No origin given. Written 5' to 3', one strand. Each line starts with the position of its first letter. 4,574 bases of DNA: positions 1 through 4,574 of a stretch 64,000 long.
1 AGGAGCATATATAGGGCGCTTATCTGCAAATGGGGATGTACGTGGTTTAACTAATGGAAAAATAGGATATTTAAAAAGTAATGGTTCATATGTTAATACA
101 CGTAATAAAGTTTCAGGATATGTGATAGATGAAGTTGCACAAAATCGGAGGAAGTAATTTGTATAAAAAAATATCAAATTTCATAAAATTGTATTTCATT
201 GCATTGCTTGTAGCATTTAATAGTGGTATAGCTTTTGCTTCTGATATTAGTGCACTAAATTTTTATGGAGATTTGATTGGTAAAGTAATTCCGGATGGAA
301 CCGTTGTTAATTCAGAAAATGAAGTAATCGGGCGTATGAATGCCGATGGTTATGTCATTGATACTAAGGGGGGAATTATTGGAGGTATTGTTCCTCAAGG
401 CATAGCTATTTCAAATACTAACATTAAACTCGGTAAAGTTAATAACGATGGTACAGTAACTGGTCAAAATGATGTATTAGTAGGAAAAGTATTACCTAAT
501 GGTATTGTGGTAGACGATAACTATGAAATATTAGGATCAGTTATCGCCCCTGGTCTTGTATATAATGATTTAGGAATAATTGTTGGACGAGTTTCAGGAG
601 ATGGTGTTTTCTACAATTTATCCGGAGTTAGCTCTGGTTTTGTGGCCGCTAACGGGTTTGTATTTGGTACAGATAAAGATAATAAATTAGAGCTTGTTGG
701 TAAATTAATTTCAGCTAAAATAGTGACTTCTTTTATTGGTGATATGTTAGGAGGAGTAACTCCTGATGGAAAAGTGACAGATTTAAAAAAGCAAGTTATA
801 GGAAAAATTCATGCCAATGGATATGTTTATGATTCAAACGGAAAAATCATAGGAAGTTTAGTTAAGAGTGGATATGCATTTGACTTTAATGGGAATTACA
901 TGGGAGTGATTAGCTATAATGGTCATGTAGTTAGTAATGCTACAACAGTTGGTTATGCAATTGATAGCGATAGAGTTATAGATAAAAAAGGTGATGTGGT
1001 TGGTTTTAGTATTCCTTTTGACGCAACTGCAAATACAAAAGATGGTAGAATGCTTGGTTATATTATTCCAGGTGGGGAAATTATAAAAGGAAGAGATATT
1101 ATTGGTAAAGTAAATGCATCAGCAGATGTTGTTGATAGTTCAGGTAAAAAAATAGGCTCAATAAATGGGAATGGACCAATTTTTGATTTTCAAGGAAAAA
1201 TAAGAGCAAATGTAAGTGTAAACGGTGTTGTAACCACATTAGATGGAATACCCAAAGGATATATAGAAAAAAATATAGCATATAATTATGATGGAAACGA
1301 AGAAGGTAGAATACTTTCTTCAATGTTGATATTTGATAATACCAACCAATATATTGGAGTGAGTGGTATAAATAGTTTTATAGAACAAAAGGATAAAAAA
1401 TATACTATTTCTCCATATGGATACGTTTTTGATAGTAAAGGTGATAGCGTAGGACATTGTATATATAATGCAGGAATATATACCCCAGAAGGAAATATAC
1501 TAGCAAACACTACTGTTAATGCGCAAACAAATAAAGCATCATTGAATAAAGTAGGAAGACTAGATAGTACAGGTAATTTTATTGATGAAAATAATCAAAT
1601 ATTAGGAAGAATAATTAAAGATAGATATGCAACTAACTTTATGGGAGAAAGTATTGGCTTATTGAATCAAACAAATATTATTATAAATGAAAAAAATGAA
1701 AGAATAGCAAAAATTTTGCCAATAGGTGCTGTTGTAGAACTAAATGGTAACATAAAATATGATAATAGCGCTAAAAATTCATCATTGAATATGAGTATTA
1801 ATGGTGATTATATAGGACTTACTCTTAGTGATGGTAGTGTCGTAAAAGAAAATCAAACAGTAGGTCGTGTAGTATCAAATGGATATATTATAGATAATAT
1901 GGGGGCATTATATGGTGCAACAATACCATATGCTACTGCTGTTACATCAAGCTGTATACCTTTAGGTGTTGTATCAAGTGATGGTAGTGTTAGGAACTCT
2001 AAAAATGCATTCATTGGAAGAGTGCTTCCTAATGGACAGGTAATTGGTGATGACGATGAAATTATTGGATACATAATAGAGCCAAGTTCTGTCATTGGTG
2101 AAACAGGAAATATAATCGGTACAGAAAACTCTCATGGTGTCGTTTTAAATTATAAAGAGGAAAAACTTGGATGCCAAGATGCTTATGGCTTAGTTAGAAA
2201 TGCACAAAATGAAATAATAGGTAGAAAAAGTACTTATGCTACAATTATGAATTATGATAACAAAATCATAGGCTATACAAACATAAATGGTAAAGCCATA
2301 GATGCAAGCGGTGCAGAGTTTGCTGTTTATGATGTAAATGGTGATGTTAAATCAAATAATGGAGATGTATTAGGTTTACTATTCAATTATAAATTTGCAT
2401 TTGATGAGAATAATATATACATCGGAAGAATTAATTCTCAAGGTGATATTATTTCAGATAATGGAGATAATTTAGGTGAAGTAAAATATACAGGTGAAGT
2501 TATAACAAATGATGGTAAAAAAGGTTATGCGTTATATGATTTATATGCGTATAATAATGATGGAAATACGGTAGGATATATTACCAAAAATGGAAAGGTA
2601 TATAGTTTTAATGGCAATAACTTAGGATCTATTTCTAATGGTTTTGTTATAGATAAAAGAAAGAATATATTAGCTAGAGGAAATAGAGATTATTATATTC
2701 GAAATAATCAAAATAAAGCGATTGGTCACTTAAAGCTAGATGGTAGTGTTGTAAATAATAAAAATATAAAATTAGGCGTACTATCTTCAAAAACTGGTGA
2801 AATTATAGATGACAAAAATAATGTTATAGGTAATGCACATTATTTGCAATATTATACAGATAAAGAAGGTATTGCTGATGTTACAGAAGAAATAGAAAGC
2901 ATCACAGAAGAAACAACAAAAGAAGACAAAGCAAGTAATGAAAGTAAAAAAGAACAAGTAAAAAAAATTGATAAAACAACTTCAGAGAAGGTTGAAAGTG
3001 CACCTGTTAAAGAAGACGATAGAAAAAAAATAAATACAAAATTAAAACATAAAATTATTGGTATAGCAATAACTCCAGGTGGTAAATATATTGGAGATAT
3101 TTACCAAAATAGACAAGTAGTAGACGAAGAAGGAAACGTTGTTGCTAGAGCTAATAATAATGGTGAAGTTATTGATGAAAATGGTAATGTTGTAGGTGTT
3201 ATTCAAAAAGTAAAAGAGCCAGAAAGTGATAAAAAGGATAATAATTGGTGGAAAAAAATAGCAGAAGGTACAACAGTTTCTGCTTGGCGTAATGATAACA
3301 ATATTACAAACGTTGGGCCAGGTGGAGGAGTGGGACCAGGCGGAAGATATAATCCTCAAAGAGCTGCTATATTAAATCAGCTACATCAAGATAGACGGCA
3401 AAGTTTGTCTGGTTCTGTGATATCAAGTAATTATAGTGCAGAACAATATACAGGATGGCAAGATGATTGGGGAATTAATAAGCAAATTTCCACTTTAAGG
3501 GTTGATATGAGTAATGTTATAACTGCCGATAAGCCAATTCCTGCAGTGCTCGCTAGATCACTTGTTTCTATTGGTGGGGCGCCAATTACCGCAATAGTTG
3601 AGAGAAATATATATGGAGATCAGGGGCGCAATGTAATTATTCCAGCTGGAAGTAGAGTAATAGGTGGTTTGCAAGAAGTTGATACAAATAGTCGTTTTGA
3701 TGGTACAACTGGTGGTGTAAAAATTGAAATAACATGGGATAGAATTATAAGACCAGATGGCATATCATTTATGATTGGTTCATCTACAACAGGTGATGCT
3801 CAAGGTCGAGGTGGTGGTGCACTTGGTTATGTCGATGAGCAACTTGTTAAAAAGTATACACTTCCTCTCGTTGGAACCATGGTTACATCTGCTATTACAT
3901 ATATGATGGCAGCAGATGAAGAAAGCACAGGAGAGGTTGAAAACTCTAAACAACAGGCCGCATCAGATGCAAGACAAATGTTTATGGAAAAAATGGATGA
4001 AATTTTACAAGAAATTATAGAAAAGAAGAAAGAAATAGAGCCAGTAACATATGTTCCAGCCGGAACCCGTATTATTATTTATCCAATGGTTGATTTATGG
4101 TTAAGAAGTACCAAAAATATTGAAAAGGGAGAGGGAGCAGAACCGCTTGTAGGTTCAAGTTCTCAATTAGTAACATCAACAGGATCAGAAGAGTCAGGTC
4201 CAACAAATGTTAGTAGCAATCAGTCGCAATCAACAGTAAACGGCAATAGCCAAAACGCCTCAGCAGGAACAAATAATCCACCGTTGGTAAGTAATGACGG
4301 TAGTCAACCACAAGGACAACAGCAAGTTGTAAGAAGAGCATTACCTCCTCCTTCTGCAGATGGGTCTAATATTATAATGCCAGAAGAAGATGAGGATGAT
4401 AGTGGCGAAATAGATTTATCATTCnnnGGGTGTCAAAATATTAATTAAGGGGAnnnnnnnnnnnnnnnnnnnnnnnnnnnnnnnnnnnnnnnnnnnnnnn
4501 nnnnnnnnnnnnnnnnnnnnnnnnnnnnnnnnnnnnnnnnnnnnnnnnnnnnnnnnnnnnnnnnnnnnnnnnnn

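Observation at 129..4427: Giant CagY-style VirB10: about fifty 17-residue repeats fused to a VirB10/TrbI barrel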

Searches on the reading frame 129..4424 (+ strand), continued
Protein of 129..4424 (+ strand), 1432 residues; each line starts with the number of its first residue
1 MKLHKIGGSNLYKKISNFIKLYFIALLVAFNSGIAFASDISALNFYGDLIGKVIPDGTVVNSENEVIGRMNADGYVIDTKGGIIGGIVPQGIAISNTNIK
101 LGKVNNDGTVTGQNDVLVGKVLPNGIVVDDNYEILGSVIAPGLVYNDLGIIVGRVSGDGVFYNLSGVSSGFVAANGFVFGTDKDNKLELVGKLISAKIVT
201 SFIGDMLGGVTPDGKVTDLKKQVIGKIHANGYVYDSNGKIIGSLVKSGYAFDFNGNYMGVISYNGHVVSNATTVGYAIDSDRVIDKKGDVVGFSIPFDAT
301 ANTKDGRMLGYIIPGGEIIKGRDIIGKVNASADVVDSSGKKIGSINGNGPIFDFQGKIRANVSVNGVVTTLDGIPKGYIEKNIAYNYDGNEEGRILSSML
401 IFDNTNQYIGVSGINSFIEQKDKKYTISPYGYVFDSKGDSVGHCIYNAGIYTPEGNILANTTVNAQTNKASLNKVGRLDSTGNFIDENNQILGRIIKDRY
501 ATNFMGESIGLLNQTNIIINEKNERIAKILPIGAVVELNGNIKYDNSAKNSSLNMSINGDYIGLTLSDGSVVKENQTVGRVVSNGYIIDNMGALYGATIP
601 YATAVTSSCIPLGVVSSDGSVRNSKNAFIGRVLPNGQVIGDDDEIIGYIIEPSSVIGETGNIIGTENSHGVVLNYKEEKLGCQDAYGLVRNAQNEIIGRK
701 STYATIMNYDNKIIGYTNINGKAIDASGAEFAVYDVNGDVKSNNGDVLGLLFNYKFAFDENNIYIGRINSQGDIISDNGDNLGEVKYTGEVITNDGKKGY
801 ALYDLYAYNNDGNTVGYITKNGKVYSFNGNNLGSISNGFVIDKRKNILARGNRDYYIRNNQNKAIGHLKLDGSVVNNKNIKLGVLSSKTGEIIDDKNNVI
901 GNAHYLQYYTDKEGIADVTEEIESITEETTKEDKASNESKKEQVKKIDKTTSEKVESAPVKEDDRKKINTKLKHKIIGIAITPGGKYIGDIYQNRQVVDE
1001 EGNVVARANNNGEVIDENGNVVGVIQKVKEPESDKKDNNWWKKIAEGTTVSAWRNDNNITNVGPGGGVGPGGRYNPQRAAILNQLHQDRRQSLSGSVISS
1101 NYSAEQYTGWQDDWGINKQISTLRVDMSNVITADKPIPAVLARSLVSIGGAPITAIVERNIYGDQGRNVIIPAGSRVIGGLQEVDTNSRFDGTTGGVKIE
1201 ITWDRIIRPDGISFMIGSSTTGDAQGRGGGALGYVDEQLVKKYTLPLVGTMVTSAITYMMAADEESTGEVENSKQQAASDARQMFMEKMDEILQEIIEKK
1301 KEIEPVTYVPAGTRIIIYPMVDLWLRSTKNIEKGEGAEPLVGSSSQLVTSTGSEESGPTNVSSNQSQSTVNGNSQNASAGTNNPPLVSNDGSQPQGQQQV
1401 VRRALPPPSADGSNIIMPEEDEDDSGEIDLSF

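Call 32: search_protein_families(library=pfam, proteins=[L004:5888-11857:+, L004:4002-5888:+, L004:3269-4033:+, L004:2158-2916:+, L004:45-2138:+, L001:6559-9996:+], max_evalue=0.001)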
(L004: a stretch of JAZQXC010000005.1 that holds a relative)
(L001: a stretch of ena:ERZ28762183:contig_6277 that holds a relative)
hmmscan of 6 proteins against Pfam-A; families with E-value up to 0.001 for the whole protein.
L004:5888-11857:+ (1990 aa): 7 families
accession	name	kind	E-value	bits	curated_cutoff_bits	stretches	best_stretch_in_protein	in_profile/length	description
PF21785.3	Bflower_2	-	4.5e-132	432.7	38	22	1150-1227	22-96/112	5-fold beta-flower protein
PF21784.3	Bflower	-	3e-84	279.5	25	4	631-696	3-65/116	4-fold beta flower protein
PF12396.14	DUF3659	-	1e-51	173.1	24.8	2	323-376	9-56/61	Protein of unknown function (DUF3659)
PF05593.20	RHS_repeat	-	1.6e-41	140.4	22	0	1176-1216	2-38/38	RHS Repeat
PF12645.13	HTH_16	-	4e-11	43.3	22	0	1193-1213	28-48/65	Helix-turn-helix domain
PF15535.12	Ntox37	-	2.8e-06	28.3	27.8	0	520-553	15-48/78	Bacterial toxin 37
PF00659.24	POLO_box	-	1.2e-05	25.6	23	0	430-454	21-45/61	POLO box duplicated region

L004:4002-5888:+ (629 aa): 1 family
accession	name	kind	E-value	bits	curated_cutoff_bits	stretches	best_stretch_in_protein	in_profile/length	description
PF03524.21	CagX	-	9.8e-14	52.1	34.2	1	94-334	4-196/198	Conjugal transfer protein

L004:3269-4033:+ (255 aa): 1 family
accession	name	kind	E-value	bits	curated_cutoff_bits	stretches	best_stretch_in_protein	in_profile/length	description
PF04335.19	VirB8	-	4.7e-15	56.4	23.2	1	50-245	17-208/213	VirB8 protein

L004:2158-2916:+ (253 aa): 1 family
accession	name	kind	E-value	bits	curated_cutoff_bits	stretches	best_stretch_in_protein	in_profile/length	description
PF04335.19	VirB8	-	5.9e-13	49.6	23.2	1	45-248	18-210/213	VirB8 protein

L004:45-2138:+ (698 aa): 0 families

L001:6559-9996:+ (1146 aa): 4 families
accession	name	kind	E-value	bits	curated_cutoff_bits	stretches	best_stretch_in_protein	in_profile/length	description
PF21785.3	Bflower_2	-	5.3e-66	219.9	38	9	275-358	18-97/112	5-fold beta-flower protein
PF12396.14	DUF3659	-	1.7e-32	111.5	24.8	1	255-306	8-55/61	Protein of unknown function (DUF3659)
PF21784.3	Bflower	-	2.7e-19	70.1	25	1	431-474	20-61/116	4-fold beta flower protein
PF05593.20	RHS_repeat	-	6.7e-18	65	22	0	297-346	2-38/38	RHS Repeat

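Call 70: search_protein_families(library=pfam, proteins=[L001:6559-7260:+, L004:5888-6787:+], max_evalue=1)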
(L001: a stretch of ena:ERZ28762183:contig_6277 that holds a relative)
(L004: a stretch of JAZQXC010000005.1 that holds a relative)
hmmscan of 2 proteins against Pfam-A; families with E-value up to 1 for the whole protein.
L001:6559-7260:+ (234 aa): 1 family
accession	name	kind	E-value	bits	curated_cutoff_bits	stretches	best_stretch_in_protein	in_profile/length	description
PF15780.11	ASH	-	0.00039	21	27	1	91-164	14-84/98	Abnormal spindle-like microcephaly-assoc'd, ASPM-SPD-2-Hydin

L004:5888-6787:+ (300 aa): 11 families
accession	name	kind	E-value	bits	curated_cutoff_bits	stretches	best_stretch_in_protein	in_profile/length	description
PF21785.3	Bflower_2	-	3e-10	40.4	38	1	231-299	25-90/112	5-fold beta-flower protein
PF21784.3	Bflower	-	7.3e-07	30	25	1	229-274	23-66/116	4-fold beta flower protein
PF12396.14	DUF3659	-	2.4e-05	24.6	24.8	2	237-254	38-55/61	Protein of unknown function (DUF3659)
PF05593.20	RHS_repeat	-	0.00031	21.5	22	1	244-293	1-37/38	RHS Repeat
PF18342.7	LytB_SH3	-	0.0036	17.8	25.8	0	277-298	14-34/67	Endo-beta-N-acetylglucosaminidase LytB SH3 domain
PF22073.2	Cep192_D4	-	0.017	15.7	35.5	1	99-188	18-100/112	Cep192 domain 4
PF24501.1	Ig_TMEM131L_5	-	0.045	14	27.8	1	122-166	7-51/66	TMEM131L fifth Ig-like domain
PF04519.19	Bactofilin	-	0.049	14.3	27.9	1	222-287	32-96/98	Polymer-forming cytoskeletal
PF12645.13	HTH_16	-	0.17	12.5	22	0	236-257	25-48/65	Helix-turn-helix domain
PF15535.12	Ntox37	-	0.24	12.5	27.8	1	223-250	21-48/78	Bacterial toxin 37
PF05651.19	Diacid_rec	-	0.34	11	23.6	0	233-255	13-35/134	Putative sugar diacid recognition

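Call 78: search_protein_families(library=pfam, proteins=[L001:6200-6559:+, L004:5529-5888:+], max_evalue=1)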
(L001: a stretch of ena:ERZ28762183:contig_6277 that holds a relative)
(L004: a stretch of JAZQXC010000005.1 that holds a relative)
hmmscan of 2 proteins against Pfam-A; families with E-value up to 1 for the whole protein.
L001:6200-6559:+ (120 aa): 1 family
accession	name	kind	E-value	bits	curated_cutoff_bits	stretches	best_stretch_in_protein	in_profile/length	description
PF05036.18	SPOR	-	2.1e-05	25.2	21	1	42-118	9-76/76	SPOR domain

L004:5529-5888:+ (120 aa): 1 family
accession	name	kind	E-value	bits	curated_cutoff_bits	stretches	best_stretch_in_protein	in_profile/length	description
PF05036.18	SPOR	-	4.2e-05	24.2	21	1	47-118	14-76/76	SPOR domain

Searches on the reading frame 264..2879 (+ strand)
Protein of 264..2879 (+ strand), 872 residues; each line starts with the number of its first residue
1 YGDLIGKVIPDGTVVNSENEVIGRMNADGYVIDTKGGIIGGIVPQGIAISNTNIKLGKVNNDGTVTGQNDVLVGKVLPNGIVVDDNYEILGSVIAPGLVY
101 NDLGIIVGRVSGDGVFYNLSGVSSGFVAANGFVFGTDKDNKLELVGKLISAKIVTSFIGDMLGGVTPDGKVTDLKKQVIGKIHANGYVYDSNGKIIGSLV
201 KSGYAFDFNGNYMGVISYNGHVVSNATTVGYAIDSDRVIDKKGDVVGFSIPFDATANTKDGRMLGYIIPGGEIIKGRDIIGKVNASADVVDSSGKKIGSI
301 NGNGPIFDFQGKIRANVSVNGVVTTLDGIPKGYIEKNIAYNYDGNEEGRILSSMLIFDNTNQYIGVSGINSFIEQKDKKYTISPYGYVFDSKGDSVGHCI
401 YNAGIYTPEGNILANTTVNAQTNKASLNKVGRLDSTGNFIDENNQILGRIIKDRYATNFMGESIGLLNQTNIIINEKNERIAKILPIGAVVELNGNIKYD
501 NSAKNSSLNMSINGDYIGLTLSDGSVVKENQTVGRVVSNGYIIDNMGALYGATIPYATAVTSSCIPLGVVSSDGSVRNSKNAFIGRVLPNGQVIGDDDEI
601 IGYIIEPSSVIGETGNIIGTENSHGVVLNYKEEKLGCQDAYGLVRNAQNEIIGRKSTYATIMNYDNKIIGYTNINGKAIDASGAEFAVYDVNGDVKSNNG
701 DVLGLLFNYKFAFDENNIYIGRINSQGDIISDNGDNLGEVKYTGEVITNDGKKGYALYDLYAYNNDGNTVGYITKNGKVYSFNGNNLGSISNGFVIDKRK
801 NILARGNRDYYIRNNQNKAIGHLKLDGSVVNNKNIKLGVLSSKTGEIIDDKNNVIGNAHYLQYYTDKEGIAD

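Call 83: search_protein_representatives(protein=window:264-2879:+)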
Query: 872 residues. Proteins with E-value up to 0.001 (for the whole library): 239; up to 1e-10: 116; up to 1e-30: 49. The best 150 are listed.
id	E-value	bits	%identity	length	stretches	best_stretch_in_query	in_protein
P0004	0.0e+00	1069.5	55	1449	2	1-865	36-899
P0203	1.6e-264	896.7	55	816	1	2-769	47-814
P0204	1.3e-194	665.3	35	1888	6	2-865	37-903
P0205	1.6e-191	655.2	40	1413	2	2-865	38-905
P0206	9.6e-191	652.6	37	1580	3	2-865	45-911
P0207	4.6e-188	643.7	38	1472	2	2-868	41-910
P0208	4.1e-182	624.0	37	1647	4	2-865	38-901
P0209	1.3e-180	619.1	36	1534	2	2-865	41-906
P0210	1.3e-176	605.9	37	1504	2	2-865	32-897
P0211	2.9e-173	594.8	39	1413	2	2-867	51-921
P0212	4.1e-171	587.6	37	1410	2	2-867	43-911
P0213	2.0e-162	558.9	36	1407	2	2-865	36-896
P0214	2.7e-155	535.3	36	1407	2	2-868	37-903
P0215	6.9e-111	388.4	32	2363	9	2-304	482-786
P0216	1.7e-107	377.2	31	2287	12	2-317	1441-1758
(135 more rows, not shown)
